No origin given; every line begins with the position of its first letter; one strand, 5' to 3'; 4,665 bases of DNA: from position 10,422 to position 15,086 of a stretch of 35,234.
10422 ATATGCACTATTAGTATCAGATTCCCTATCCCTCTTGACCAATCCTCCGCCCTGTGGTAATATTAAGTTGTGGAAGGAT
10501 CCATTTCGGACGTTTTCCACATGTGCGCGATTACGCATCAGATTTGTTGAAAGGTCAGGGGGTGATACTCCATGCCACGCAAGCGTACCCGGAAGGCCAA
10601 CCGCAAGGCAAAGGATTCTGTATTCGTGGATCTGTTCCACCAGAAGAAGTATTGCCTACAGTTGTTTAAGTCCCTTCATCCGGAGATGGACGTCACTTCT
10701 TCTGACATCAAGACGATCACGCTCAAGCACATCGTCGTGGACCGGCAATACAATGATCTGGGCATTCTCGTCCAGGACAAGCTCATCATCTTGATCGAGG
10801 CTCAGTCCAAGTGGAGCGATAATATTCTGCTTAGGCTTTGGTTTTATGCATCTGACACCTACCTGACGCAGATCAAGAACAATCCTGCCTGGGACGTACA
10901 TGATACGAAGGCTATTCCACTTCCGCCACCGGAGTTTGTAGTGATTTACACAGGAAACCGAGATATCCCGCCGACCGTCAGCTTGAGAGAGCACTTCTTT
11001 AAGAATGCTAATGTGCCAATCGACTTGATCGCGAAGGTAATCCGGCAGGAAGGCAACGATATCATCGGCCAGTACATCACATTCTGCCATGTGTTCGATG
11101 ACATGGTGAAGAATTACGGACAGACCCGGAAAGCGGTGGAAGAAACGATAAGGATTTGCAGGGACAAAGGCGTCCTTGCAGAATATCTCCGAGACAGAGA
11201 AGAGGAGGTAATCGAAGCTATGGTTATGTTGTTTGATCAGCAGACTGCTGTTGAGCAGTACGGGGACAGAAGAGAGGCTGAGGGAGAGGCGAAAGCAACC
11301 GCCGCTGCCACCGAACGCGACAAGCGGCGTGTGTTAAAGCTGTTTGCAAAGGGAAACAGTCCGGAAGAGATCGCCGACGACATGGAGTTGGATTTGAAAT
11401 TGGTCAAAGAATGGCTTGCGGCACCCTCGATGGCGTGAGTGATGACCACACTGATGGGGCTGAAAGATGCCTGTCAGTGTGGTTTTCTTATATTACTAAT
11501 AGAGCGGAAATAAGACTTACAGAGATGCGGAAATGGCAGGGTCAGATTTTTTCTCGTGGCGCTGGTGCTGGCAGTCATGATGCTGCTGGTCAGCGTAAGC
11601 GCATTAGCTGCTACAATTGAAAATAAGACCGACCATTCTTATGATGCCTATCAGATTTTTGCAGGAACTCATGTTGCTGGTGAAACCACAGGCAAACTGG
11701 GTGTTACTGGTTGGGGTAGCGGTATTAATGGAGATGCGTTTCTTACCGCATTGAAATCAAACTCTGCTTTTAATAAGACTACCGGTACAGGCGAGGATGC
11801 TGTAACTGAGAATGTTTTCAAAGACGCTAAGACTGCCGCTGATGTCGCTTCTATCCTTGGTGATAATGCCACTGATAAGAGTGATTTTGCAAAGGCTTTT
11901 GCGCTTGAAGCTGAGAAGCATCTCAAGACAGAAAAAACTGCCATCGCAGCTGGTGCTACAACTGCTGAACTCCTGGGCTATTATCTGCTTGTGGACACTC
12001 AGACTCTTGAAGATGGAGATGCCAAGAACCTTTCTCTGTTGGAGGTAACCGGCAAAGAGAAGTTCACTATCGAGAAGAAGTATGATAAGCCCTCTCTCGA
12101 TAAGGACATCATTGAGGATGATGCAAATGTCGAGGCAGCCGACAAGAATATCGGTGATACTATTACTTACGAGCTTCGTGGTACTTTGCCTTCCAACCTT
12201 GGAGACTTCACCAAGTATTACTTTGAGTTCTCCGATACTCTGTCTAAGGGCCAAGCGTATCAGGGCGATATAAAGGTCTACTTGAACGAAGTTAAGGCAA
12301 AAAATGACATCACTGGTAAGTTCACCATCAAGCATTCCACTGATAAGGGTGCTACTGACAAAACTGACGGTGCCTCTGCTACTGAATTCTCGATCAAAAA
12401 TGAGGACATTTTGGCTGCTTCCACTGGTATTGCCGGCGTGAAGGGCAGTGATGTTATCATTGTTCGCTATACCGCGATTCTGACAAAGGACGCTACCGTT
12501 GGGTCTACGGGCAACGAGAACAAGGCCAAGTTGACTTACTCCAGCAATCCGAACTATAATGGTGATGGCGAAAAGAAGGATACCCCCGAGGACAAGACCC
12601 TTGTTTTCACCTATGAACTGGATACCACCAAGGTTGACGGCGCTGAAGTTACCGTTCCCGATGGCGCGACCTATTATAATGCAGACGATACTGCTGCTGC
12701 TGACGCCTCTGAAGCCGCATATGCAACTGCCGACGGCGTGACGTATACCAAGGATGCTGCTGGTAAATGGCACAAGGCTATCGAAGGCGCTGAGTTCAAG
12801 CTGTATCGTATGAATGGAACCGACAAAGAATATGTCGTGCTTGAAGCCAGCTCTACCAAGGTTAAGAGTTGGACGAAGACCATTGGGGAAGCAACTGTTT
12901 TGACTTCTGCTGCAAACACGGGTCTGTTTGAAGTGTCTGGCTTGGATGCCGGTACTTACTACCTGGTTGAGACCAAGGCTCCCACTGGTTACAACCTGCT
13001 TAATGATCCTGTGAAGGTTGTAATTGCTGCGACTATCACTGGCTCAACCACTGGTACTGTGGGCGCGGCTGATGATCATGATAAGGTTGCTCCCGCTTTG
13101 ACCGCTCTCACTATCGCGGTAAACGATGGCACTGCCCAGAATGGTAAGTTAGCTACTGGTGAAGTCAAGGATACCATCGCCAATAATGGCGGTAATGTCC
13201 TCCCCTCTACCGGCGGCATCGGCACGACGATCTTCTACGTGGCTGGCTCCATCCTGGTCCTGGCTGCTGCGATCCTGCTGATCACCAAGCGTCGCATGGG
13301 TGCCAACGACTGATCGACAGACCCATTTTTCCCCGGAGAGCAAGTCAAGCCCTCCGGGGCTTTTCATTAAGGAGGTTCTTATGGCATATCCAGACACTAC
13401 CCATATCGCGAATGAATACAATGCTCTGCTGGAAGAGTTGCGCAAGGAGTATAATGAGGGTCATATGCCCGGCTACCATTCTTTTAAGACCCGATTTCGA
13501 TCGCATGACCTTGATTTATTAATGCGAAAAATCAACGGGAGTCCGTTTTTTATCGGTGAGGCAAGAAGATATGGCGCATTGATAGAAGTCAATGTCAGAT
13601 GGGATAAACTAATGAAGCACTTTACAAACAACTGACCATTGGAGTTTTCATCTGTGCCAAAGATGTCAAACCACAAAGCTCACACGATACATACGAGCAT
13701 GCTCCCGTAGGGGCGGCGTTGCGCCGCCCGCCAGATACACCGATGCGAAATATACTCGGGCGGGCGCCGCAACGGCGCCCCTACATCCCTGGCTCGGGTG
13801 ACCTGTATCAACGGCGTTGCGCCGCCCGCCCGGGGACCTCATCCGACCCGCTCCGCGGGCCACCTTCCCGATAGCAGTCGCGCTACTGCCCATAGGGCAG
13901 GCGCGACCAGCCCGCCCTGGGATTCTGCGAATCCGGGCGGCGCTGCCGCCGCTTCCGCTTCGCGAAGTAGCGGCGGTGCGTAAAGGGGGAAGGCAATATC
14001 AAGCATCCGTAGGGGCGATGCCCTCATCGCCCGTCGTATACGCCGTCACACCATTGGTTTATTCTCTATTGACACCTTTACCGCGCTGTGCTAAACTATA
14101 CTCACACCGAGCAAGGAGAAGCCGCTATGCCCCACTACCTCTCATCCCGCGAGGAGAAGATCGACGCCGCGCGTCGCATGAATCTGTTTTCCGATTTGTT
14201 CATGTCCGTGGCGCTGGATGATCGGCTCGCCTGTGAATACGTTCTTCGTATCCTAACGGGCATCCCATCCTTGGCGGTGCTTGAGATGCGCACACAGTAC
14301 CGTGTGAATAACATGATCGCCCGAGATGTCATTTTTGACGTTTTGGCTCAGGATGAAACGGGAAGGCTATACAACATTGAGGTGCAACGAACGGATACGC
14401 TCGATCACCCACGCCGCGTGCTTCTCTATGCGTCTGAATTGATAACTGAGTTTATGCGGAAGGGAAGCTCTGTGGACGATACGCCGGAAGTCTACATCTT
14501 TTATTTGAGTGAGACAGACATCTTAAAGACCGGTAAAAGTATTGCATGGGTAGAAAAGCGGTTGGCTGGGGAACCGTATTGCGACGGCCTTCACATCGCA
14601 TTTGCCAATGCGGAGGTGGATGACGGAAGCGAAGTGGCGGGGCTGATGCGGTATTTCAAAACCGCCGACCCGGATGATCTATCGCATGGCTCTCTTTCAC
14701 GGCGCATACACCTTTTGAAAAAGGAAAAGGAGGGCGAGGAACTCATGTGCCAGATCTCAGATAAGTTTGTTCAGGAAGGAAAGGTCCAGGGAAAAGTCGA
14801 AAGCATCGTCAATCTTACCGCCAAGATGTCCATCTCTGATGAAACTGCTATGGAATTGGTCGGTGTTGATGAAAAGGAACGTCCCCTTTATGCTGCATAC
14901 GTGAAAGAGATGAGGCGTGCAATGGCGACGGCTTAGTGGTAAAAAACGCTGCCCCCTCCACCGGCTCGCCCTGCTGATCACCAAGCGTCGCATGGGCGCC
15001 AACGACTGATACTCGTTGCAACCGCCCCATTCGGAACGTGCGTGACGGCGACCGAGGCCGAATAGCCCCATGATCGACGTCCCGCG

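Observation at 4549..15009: Family of LPXTG pilin cassettes with conserved ends, divergent cores, doubtful start sites and recombination scars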

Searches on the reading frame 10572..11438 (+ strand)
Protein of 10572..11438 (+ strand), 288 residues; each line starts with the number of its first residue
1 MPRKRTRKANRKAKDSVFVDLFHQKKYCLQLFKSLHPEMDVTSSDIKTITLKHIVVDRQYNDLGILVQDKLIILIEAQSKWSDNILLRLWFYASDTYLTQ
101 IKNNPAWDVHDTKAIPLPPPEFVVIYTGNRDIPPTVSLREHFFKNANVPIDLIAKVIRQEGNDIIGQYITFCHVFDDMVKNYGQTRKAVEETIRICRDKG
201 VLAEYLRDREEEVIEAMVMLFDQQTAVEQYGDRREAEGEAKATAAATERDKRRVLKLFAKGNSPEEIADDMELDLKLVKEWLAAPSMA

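Call 11: search_protein_families(library=pfam, proteins=[window:10572-11438:+], max_evalue=0.01)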
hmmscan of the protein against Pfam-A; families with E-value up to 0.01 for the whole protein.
window:10572-11438:+ (288 aa): 2 families
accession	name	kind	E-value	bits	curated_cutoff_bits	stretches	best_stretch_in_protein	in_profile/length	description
PF12784.13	PDDEXK_2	-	0.00045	20.4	27.4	1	62-110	58-107/229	PD-(D/E)XK nuclease family transposase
PF13384.12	HTH_23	-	0.0045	17.2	24.6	1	246-282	2-38/50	Homeodomain-like domain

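Call 12: find_encoding_contigs(protein=window:10572-11438:+, flank=10000, max_places=10)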
Protein window:10572-11438:+ (288 aa): 7 contigs read that carry it; 7 places shown.
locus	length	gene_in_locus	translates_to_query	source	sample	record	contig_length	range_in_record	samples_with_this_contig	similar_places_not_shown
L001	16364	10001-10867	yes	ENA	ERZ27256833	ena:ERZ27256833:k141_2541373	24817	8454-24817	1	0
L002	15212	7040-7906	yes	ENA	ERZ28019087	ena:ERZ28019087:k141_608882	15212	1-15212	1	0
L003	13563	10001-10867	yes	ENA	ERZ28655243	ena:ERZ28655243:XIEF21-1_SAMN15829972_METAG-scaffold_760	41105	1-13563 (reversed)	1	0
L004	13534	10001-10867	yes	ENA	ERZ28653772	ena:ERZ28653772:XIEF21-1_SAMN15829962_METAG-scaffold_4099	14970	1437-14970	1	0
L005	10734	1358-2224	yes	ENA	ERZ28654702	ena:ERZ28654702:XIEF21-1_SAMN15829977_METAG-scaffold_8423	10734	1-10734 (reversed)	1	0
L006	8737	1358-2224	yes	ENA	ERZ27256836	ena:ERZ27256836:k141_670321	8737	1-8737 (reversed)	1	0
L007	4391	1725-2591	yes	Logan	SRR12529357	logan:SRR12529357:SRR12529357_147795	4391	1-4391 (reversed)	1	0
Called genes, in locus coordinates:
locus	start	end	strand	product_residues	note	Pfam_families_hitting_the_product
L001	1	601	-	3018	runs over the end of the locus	?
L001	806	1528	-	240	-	PF02146:SIR2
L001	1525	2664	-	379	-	PF00990:GGDEF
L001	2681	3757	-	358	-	PF00990:GGDEF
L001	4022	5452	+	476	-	PF16569:GramPos_pilinBB, PF17802:SpaA, PF00746:Gram_pos_anchor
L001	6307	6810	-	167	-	-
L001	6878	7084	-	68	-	-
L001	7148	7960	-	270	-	PF12686:DUF3800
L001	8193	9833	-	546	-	PF17802:SpaA, PF00746:Gram_pos_anchor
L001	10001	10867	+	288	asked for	-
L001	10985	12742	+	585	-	PF17802:SpaA, PF00746:Gram_pos_anchor (weak)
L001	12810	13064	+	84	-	-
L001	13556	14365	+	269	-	PF12784:PDDEXK_2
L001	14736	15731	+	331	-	PF10340:Say1_Mug180, PF07859:Abhydrolase_3, PF12146:Hydrolase_4 (faint)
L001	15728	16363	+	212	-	?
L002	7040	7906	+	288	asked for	-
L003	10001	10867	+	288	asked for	-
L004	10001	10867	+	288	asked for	-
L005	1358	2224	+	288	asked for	-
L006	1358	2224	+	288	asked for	-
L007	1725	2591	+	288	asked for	-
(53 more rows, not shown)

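Call 70: search_protein_families(library=ncbifam, proteins=[window:10572-11438:+], max_evalue=0.001)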
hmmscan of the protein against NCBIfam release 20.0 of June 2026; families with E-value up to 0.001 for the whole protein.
window:10572-11438:+ (288 aa): 1 family
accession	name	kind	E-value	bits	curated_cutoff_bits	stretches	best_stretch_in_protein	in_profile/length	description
TIGR01784.1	T_den_put_tspse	subfamily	0.00083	19.3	52.1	0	15-104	3-98/273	Rpn family recombination-promoting nuclease/putative transposase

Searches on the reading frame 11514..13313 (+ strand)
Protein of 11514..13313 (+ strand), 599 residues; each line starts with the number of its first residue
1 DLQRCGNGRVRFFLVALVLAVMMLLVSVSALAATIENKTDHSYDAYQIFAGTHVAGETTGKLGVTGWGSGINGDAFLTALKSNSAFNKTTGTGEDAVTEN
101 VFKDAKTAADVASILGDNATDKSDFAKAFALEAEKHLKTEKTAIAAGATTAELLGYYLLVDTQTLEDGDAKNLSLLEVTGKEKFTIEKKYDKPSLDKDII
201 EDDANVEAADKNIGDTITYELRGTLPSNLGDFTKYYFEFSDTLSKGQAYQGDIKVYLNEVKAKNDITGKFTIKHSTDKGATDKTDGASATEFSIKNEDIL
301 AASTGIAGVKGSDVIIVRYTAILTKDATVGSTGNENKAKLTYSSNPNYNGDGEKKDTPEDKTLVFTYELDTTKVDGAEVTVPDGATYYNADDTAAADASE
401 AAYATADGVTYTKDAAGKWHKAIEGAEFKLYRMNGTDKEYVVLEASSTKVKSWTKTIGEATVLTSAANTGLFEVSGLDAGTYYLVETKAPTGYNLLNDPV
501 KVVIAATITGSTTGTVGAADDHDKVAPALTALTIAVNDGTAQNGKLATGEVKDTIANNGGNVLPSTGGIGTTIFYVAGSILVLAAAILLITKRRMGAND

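Call 11: search_protein_families(library=pfam, proteins=[window:11514-13313:+], max_evalue=0.01)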
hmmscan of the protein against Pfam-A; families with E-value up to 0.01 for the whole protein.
window:11514-13313:+ (599 aa): 3 families
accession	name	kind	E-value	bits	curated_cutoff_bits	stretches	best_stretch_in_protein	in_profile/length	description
PF17802.7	SpaA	-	1.7e-13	51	23.1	1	420-507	13-79/91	Prealbumin-like fold domain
PF16569.11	GramPos_pilinBB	-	2.2e-13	51.5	30.5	1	213-346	1-116/116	Gram-positive pilin backbone subunit 2, Cna-B-like domain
PF00746.26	Gram_pos_anchor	-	3.7e-06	27.2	20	1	557-594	3-40/43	LPXTG cell wall anchor motif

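Call 72: find_homologous_proteins(query=window:11556-13313:+, max_evalue=1e-20)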
Query window:11556-13313:+ (585 aa): 1261 proteins with E <= 1e-20 among 8000 candidates; the best 120 are listed.
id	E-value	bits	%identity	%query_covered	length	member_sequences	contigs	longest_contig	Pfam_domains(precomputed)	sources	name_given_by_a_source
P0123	0.0e+0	1227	100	99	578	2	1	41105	PF17802.8,PF00746.27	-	-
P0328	1.5e-124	435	47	99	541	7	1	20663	PF16569.12,PF17802.8,PF00746.27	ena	-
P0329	2.9e-116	408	44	99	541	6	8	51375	PF17802.8,PF00746.27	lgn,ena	-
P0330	3.9e-115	404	44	98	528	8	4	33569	PF16569.12,PF17802.8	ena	-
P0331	4.2e-114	401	44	99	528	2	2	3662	PF16569.12,PF17802.8,PF00746.27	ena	-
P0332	6.5e-114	400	45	99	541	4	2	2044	PF17802.8,PF00746.27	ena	-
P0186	2.1e-113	398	43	97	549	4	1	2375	PF16569.12,PF17802.8,PF00746.27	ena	-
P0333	9.8e-113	396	45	100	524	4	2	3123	PF17802.8,PF00746.27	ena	-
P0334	2.9e-112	395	44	100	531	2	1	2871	PF17802.8,PF00746.27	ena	-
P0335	3.1e-112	394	44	99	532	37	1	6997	PF16569.12,PF17802.8,PF00746.27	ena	-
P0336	4.9e-112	394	45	99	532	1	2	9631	PF16569.12,PF17802.8,PF00746.27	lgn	-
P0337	6.7e-112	393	44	99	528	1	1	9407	PF16569.12,PF17802.8,PF00746.27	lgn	-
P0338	4.7e-111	391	43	100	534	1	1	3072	PF16569.12,PF17802.8,PF00746.27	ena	-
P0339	5.5e-111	390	44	100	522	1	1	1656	PF16569.12,PF17802.8,PF00746.27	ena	-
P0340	7.2e-111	390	44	100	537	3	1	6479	PF16569.12,PF17802.8,PF00746.27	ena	-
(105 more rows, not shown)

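Call 73: find_encoding_contigs(protein=P0329, flank=8000, max_places=2)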
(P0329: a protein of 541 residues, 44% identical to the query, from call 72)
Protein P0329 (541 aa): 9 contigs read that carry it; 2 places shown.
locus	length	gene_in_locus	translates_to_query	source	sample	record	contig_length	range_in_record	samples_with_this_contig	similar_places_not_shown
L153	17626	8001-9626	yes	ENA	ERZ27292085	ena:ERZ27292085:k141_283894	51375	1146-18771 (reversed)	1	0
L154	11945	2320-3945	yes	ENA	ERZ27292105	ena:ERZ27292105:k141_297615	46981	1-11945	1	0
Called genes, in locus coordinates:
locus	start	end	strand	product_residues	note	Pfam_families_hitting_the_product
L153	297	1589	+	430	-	PF00275:EPSP_synthase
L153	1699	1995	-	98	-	-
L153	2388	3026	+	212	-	PF10502:Peptidase_S26, PF00717:Peptidase_S24 (weak)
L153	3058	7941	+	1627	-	PF00746:Gram_pos_anchor (weak)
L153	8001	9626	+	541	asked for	PF17802:SpaA, PF00746:Gram_pos_anchor (weak)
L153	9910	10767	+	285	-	PF04203:Sortase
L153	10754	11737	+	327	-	PF05738:Cna_B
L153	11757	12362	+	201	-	PF04203:Sortase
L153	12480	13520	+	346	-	PF07693:KAP_NTPase (faint), PF13191:AAA_16 (faint), PF01637:ATPase_2, PF13173:AAA_14 (faint)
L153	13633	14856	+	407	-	PF13173:AAA_14, PF13635:DUF4143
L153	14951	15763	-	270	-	PF01522:Polysacc_deac_1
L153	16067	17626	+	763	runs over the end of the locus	PF00330:Aconitase, PF00694:Aconitase_C (weak)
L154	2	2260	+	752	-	?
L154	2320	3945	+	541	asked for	PF17802:SpaA, PF00746:Gram_pos_anchor (weak)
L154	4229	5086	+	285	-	PF04203:Sortase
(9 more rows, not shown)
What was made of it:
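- On SpaA/SpaH-type sortase-assembled backbone pilin: The locus of homologue P0329 has two sortases (call 73).
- Closest known: Canonical sortase-pilus operons. Same: The closest homologue lies in a tip / backbone / sortase / minor pilin / sortase operon (call 73).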

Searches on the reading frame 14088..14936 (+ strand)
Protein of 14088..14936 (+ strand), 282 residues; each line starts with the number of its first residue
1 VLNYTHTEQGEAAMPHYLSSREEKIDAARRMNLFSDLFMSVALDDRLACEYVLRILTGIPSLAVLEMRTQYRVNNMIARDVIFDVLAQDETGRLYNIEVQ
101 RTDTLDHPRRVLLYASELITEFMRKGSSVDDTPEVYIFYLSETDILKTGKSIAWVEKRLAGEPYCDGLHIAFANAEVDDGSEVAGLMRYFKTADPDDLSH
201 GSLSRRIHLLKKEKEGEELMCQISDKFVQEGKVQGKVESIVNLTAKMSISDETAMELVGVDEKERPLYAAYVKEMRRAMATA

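Call 11: search_protein_families(library=pfam, proteins=[window:14088-14936:+], max_evalue=0.01)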
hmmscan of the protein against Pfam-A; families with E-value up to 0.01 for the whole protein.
window:14088-14936:+ (282 aa): 1 family
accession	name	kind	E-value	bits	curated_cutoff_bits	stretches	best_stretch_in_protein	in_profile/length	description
PF12784.13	PDDEXK_2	-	6.9e-12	46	27.4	1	78-148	52-122/229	PD-(D/E)XK nuclease family transposase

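Call 70: search_protein_families(library=ncbifam, proteins=[window:14088-14936:+], max_evalue=0.001)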
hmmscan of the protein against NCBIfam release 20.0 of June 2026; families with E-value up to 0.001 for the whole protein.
window:14088-14936:+ (282 aa): 1 family
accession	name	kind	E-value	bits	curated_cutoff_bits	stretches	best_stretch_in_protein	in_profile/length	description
TIGR01784.1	T_den_put_tspse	subfamily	1e-06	28.8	52.1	1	60-175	31-150/273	Rpn family recombination-promoting nuclease/putative transposase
